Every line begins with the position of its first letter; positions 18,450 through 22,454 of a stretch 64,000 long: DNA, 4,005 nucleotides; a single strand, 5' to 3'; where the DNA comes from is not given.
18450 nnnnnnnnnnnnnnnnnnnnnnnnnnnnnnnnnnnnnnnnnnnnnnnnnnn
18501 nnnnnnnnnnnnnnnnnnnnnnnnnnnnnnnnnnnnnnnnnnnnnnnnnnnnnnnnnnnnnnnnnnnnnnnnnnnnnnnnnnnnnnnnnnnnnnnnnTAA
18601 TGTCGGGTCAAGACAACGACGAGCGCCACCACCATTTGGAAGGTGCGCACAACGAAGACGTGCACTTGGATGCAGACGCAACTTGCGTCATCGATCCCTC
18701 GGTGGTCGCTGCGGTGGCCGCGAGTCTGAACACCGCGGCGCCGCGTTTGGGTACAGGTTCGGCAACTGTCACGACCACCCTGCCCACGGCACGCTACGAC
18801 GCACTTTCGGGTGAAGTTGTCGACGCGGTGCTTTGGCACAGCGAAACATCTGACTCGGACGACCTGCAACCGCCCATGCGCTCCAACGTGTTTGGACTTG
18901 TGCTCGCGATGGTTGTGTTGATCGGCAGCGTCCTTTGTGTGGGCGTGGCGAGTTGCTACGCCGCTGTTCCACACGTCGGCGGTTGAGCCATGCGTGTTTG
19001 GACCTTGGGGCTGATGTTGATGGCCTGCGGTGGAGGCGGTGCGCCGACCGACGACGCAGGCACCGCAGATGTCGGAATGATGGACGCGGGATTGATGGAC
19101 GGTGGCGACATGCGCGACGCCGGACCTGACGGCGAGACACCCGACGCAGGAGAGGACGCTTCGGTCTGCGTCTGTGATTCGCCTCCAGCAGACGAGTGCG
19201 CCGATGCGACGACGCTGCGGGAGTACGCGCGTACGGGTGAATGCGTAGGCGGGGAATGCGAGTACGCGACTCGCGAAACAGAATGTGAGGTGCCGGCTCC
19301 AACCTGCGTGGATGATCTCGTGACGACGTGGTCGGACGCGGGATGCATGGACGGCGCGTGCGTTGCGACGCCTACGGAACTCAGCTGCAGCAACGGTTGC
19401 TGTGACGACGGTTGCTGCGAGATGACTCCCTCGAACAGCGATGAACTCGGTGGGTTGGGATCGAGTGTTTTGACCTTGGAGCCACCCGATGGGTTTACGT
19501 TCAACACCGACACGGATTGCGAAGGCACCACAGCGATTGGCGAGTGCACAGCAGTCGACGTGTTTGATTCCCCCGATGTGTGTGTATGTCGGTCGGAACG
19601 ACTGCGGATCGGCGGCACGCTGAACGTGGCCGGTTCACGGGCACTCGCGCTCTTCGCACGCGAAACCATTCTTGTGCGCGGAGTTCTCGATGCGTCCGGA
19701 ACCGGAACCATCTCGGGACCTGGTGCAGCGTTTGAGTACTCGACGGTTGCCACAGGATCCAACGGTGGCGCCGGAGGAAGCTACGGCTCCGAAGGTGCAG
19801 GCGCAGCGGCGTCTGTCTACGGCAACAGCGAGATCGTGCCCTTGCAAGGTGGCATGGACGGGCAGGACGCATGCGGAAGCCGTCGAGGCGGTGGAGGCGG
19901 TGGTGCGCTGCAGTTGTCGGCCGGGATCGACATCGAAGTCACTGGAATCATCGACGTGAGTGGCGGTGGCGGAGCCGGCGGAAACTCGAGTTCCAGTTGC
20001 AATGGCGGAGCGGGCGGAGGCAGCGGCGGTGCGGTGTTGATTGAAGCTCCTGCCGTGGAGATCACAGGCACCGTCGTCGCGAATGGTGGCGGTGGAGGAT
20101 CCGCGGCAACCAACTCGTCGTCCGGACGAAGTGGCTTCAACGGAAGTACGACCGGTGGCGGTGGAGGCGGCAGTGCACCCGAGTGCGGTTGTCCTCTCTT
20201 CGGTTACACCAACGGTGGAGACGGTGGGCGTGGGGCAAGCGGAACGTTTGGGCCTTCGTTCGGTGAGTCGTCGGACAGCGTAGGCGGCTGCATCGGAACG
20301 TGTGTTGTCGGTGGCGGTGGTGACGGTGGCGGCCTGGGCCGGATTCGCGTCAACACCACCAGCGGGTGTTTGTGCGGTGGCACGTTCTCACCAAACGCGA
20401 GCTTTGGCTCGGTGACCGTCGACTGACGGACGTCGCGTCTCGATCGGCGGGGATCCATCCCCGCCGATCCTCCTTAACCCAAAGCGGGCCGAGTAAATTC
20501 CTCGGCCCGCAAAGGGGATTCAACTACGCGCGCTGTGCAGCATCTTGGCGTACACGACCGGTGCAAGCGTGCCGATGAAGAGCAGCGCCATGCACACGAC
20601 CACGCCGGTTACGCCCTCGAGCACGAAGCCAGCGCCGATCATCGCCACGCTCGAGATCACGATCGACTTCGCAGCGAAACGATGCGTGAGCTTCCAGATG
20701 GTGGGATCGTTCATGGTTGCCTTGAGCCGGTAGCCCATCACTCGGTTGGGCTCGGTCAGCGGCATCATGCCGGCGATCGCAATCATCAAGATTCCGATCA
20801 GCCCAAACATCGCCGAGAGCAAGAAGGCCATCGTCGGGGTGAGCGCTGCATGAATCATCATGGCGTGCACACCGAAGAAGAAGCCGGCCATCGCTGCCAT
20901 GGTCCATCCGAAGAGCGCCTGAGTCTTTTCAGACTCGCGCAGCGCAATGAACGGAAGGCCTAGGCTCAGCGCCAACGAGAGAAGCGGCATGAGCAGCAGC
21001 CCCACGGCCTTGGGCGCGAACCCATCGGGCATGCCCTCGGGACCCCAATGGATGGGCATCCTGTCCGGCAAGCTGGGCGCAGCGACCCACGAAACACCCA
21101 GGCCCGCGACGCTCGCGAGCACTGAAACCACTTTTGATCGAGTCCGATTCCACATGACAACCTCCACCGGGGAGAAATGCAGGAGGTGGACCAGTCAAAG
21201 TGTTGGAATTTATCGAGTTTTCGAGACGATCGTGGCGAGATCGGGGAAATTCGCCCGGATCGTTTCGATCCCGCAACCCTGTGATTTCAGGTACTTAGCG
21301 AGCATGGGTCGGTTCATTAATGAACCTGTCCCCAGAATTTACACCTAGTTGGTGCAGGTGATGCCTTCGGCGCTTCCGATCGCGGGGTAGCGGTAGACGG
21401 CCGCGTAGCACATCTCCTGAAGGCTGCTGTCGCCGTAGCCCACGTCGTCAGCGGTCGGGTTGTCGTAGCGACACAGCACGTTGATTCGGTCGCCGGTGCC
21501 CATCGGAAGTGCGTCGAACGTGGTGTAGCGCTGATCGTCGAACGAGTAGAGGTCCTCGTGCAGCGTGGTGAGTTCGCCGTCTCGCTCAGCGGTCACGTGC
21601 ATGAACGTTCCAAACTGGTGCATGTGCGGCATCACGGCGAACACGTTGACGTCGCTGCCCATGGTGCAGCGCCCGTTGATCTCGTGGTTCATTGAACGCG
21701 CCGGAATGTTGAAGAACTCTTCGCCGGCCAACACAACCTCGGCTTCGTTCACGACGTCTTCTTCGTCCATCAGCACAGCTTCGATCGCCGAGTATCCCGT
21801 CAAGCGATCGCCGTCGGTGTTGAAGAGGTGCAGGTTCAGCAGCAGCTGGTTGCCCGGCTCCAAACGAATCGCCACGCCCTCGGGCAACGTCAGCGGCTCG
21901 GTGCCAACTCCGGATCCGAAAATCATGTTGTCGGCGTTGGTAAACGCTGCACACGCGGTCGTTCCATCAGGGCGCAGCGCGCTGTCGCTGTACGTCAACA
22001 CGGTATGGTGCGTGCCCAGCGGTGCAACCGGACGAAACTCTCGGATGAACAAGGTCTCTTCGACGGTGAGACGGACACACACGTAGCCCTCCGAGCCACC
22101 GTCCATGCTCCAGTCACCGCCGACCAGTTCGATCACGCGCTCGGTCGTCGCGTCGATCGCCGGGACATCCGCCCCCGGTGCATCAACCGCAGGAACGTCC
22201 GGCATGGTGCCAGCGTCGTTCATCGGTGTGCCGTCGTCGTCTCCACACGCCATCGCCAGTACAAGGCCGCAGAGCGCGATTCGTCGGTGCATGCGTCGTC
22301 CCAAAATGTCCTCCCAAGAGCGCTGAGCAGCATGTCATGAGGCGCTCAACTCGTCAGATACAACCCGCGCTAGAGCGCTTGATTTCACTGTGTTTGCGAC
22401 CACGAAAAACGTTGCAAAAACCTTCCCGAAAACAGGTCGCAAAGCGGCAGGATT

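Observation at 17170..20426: Three-gene secreted cluster: acidic lipoprotein with (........)9 vicinal-Cys repeat, His-rich small TM protein, Cys/Gly-rich lipoprotein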

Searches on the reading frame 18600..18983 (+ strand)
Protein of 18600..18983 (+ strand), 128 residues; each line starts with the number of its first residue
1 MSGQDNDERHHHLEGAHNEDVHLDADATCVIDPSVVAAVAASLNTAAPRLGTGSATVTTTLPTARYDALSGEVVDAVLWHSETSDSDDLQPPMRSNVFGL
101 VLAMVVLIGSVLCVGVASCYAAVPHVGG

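Call 4: search_protein_families(library=pfam, proteins=[window:18600-18983:+], max_evalue=0.1)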
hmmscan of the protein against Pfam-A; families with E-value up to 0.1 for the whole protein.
window:18600-18983:+ (128 aa): 1 family
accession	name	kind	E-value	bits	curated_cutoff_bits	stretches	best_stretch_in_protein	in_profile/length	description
PF17609.7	HCMV_UL124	-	0.0058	17.3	27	1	40-119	5-78/126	Family of unknown function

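Call 5: search_protein_families(library=ncbifam, proteins=[window:18600-18983:+], max_evalue=0.1)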
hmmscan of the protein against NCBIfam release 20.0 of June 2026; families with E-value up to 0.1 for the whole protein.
window:18600-18983:+ (128 aa): 0 families

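Call 34: find_homologous_proteins(query=window:18600-18983:+, max_evalue=0.01)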
Query window:18600-18983:+ (128 aa): 1 proteins with E <= 0.01 among 41 candidates.
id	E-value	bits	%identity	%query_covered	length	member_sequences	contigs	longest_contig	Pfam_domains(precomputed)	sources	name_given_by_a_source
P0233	3.1e-77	275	100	100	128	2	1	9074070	-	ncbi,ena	-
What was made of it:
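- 18600..18986 (+): Gene 2: a 128-aa orphan tail-anchored membrane protein. His residues lie at 10-12, 17 and 22. The TM helix spans about residues 97-122 (nt 18888-18965). Only its own cluster was found among 5.8 billion proteins (call 34).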

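Call 35: find_encoding_contigs(protein=P0233, flank=1000, max_places=3)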
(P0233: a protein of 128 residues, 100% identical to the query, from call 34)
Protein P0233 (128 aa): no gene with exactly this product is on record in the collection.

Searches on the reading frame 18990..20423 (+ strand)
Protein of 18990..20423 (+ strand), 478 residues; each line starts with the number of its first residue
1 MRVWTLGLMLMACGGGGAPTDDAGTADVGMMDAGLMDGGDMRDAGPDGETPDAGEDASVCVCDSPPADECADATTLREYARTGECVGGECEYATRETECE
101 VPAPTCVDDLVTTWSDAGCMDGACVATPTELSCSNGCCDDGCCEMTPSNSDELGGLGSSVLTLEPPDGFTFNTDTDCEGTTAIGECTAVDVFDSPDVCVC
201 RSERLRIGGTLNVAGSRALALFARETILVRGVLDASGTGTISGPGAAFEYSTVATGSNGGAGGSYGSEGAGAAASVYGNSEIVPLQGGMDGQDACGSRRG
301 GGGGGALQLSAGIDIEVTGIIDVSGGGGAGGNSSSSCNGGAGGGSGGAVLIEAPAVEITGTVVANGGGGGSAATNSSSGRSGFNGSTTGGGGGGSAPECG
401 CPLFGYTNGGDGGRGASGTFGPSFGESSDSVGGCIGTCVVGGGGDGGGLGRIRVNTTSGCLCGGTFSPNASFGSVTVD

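Call 4: search_protein_families(library=pfam, proteins=[window:18990-20423:+], max_evalue=0.1)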
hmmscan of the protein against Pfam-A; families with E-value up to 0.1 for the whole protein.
window:18990-20423:+ (478 aa): 0 families

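Call 5: search_protein_families(library=ncbifam, proteins=[window:18990-20423:+], max_evalue=0.1)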
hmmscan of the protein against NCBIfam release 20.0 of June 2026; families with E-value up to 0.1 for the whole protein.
window:18990-20423:+ (478 aa): 0 families

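Call 8: find_homologous_proteins(query=window:18990-20423:+)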
Query window:18990-20423:+ (478 aa): 107 proteins with E <= 0.001 among 8000 candidates.
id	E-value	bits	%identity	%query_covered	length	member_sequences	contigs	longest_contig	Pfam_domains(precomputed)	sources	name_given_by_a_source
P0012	2.9e-298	1008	99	100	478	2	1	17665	-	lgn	-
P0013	1.1e-185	637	73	87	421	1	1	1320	-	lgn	-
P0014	2.6e-170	586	67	87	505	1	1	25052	-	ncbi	ncbi:MAG: hypothetical protein AAGE52_14440 [Myxococcota bacterium]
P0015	3.1e-91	325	48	87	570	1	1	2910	-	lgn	-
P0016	1.7e-89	319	47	92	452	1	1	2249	-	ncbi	-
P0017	1.9e-84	303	50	79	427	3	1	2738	-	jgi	jgi:hypothetical protein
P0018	6.8e-84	301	47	88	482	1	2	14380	-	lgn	-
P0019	1.0e-83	300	45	87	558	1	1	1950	-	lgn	-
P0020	1.7e-81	293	54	70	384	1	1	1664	-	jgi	jgi:hypothetical protein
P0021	4.5e-81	291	47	79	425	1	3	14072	-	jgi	jgi:hypothetical protein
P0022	3.0e-80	289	46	87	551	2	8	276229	-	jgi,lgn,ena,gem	-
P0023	1.1e-77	280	49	70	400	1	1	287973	-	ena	-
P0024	9.4e-76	274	53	70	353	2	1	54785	-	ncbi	-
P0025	1.5e-73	266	48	79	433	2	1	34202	-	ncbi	-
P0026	1.5e-72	263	50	71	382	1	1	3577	-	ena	-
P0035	3.5e-62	229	45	76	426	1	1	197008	-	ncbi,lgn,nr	ncbi:MAG: hypothetical protein HY903_21145 [Deltaproteobacteria bacterium]|nr:hypothetical protein [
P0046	4.0e-49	186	42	69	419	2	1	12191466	-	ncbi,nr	ncbi:hypothetical protein [Labilithrix luteola]|nr:hypothetical protein [Labilithrix luteola]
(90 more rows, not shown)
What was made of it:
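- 18990..20426 (+): Gene 3: a 478-aa lipoprotein with lipobox LMA-C13. It has a D/A/G-rich linker, a Cys-rich beta-hairpin module (about residues 59-146) and a conserved Gly-rich beta-solenoid domain (about residues 147-478). There are 107 homologs, about 40 of them strong, all hypothetical Myxococcota proteins (call 8).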

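Call 28: predict_structure(alignment_id=A2)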
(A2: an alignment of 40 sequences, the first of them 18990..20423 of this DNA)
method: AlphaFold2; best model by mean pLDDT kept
length: 478 residues; sequences in the alignment: 40
mean_pLDDT: 89.4   pTM: 0.79
mean pLDDT of the five models: 89.4, 88.7, 88.6, 88.2, 88.2
residues with pLDDT >= 90: 392; 70-90: 28; 50-70: 5; < 50: 53
segments of 3 or more residues with pLDDT < 50: 1-3, 5-7, 9-31, 33-56
pLDDT, mean of each block of 10 residues (from residue 1): 42 41 42 43 42 53 96 97 94 98 94 95 96 90 95 93 97 98 98 96 98 98 98 98 96 94 98 94 97 95 98 98 98 95 98 98 98 95 94 88 91 97 97 89 98 96 98 96
secondary structure, 60 per line:
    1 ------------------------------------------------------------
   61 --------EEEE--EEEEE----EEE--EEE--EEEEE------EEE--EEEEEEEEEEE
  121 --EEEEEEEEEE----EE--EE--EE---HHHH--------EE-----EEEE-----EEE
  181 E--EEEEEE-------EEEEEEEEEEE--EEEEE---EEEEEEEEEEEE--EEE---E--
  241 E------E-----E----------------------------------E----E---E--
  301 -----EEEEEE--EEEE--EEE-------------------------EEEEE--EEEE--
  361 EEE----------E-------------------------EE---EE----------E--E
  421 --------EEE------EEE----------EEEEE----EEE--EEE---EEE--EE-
elements in order: E69-72 E75-79 E84-86 E89-91 E94-98 E105-107 E110-120 E123-132 H150-153 E169-172 E178-181 E184-189 E197-207 E210-214 E218-229 E232-234 E306-311 E314-317 E320-322 E348-352 E355-358 E361-363 E429-431 E438-440 E451-455 E460-462 E465-467 E471-473
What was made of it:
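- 18990..20426 (+): AF2 pLDDT is 89 (call 28).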

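Call 54: search_solved_structures(query=A2, max_evalue=0.1)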
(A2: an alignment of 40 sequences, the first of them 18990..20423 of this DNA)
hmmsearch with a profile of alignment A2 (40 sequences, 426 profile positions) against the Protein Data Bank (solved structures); distinct sequences matched with E-value up to 0.1: 0.

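Call 61: fold_search(model_id=the predicted structure, library=pdb)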
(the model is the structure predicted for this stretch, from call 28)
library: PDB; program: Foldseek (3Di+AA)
matches with E <= 10: 32; with E <= 0.001: 0
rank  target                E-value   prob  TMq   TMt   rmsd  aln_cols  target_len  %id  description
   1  9i5v_S                3.2e+00  0.06  0.05  0.16  13.0        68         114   12  70S P. gingivalis ribosome erm-delta-porN strain (released 2025-08-20)
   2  3iyd_C                3.7e+00  0.04  0.08  0.04  10.2        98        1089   14  Three-dimensional EM structure of an intact activator-dependent transcription initiation complex (released 2009-11-10)
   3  9e5c_4u               3.9e+00  0.02  0.06  0.06  18.2       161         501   11  Cryo-EM structure of 96 nm repeat of microtubule doublet from T. brucei flagellum (released 2025-03-12)
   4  5nd8_S                5.0e+00  0.04  0.05  0.15  13.9        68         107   13  Hibernating ribosome from Staphylococcus aureus (Unrotated state) (released 2017-06-28)
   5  3lhc                  5.3e+00  0.04  0.06  0.19  12.5        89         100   10  Crystal structure of cyanovirin-n swapping domain b mutant (released 2010-02-09)
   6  7kgz_B                5.3e+00  0.01  0.06  0.05  20.5       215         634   13  FMN-binding beta-glucuronidase from Roseburia hominis (released 2021-11-10)
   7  6e6l                  5.6e+00  0.06  0.06  0.17  12.6        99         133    8  Crystal structure of the holo retinal-bound domain-swapped dimer Q108K:K40L:T51F:Y60A mutant of human cellular retinol b (released 2019-10-16)
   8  9bs0_K                5.6e+00  0.04  0.05  0.15  13.9        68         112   13  YphC-treated 45SYphC particle. Class 5 (released 2024-12-25)
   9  5o60_Q                5.6e+00  0.03  0.05  0.15  13.9        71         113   11  Structure of the 50S large ribosomal subunit from Mycobacterium smegmatis (released 2017-07-12)
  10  8uua_R                5.9e+00  0.04  0.05  0.16  14.3        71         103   14  Cryo-EM structure of the Listeria innocua 50S ribosomal subunit in complex with HflXr (structure III) (released 2024-02-28)
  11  8uu4_R                5.9e+00  0.04  0.05  0.15  14.2        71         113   14  Cryo-EM structure of the Listeria innocua 70S ribosome in complex with HPF (structure I-A) (released 2024-02-28)
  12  9i5t_S                5.9e+00  0.03  0.05  0.15  13.9        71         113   13  50S subunit of P. gingivalis ribosome with Lefamulin (released 2025-08-20)
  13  7ubn_C                6.2e+00  0.02  0.08  0.04  13.3       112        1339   12  Transcription antitermination complex: NusA-containing "engaged" Qlambda-loading complex (released 2022-09-28)
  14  9lvk_L                6.5e+00  0.06  0.07  0.05  11.7        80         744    9  Cryo-EM structure of CASTOR1 bound human GATOR2 complex (released 2025-08-13)
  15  7r03_A                7.2e+00  0.08  0.05  0.01   8.7        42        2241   17  Neurofibromin occluded conformation (released 2022-03-30)
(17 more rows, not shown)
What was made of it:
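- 18990..20426 (+): Foldseek against the PDB found nothing (call 61).
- Tried and rejected: Foldseek against the PDB with gene 3 gave nothing (call 61).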

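Call 62: find_encoding_contigs(protein=P0046, flank=6000, max_places=1)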
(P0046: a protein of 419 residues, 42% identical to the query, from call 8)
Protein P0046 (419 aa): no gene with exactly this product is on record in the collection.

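Call 63: find_encoding_contigs(protein=P0022, flank=6000, max_places=1)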
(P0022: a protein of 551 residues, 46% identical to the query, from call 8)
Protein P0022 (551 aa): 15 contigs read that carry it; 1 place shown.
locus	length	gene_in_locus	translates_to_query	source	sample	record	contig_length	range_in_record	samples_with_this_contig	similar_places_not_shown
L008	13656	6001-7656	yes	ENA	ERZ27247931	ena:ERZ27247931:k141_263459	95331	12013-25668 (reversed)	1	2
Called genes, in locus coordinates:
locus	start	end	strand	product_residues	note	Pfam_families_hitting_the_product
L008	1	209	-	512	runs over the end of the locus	-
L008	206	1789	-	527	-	-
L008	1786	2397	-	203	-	-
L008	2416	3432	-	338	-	-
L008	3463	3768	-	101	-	-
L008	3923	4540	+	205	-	PF07638:Sigma70_ECF (weak), PF04542:Sigma70_r2 (weak), PF04545:Sigma70_r4 (weak)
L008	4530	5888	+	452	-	-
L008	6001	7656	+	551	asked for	-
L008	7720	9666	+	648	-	PF00005:ABC_tran, PF02463:SMC_N (faint), PF03193:RsgA_GTPase (faint), PF13175:AAA_15 (faint), PF13191:AAA_16 (faint), PF13555:AAA_29 (faint), PF00005:ABC_tran, PF16326:ABC_tran_CTD, +3 more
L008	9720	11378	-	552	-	PF01627:Hpt, PF02518:HATPase_c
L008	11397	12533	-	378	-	PF08495:FIST, PF10442:FIST_C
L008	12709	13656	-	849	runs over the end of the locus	PF01590:GAF, PF13185:GAF_2, PF13492:GAF_3, PF00989:PAS (weak), PF08448:PAS_4, PF13188:PAS_8 (weak), PF00989:PAS, PF00512:HisKA, +5 more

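Call 64: find_encoding_contigs(protein=P0035, flank=6000, max_places=1)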
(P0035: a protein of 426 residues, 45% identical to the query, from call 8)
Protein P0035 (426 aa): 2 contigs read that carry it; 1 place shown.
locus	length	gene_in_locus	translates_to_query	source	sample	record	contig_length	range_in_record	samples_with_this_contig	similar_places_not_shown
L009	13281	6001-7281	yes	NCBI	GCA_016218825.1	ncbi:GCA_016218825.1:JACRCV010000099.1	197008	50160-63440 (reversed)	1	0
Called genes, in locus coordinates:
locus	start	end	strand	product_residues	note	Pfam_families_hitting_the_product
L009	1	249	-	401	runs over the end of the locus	-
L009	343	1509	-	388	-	PF07992:Pyr_redox_2, PF00070:Pyr_redox, PF14721:AIF_C (weak)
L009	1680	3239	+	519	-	PF00404:Dockerin_1 (weak)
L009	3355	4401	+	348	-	-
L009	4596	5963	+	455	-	-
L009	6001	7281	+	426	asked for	-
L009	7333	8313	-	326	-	PF02735:Ku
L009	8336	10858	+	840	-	PF13298:LigD_N, PF01068:DNA_ligase_A_M, PF04679:DNA_ligase_A_C, PF21686:LigD_Prim-Pol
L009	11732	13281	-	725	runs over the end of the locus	-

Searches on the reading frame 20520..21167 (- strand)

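Call 4: search_protein_families(library=pfam, proteins=[window:20520-21167:-], max_evalue=0.1)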
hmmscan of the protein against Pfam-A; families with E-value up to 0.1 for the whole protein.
window:20520-21167:- (215 aa): 2 families
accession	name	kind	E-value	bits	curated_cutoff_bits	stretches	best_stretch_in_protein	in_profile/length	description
PF07853.16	DUF1648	-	8e-15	54.7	28.7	1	20-64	4-48/49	Domain of unknown function (DUF1648)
PF13630.11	SdpI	-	2.3e-14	53.7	28.2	1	139-206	3-70/71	SdpI/YfhL protein family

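Call 5: search_protein_families(library=ncbifam, proteins=[window:20520-21167:-], max_evalue=0.1)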
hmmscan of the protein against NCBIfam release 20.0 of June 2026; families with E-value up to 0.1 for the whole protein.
window:20520-21167:- (215 aa): 0 families

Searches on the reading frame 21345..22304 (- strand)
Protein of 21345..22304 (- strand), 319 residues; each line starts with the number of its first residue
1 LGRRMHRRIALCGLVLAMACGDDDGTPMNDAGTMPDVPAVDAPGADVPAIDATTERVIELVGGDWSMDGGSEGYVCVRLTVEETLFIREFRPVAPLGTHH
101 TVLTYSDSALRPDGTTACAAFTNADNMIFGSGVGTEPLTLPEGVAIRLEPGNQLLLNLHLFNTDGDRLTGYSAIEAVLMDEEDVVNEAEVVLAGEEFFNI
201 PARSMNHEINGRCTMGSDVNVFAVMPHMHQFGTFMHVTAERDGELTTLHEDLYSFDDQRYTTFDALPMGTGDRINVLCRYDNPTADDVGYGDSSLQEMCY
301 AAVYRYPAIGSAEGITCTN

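Call 4: search_protein_families(library=pfam, proteins=[window:21345-22304:-], max_evalue=0.1)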
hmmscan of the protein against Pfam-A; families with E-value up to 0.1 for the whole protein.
window:21345-22304:- (319 aa): 1 family
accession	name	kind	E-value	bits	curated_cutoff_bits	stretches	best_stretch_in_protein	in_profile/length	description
PF03712.20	Cu2_monoox_C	-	6e-10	39.2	23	1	188-309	3-139/157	Copper type II ascorbate-dependent monooxygenase, C-terminal domain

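Call 5: search_protein_families(library=ncbifam, proteins=[window:21345-22304:-], max_evalue=0.1)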
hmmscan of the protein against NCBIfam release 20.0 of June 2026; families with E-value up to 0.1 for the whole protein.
window:21345-22304:- (319 aa): 1 family
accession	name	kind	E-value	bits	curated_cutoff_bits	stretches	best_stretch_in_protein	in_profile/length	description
NF009115.0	PRK12465.1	subfamily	0.03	13.1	888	1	27-80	158-208/445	xylose isomerase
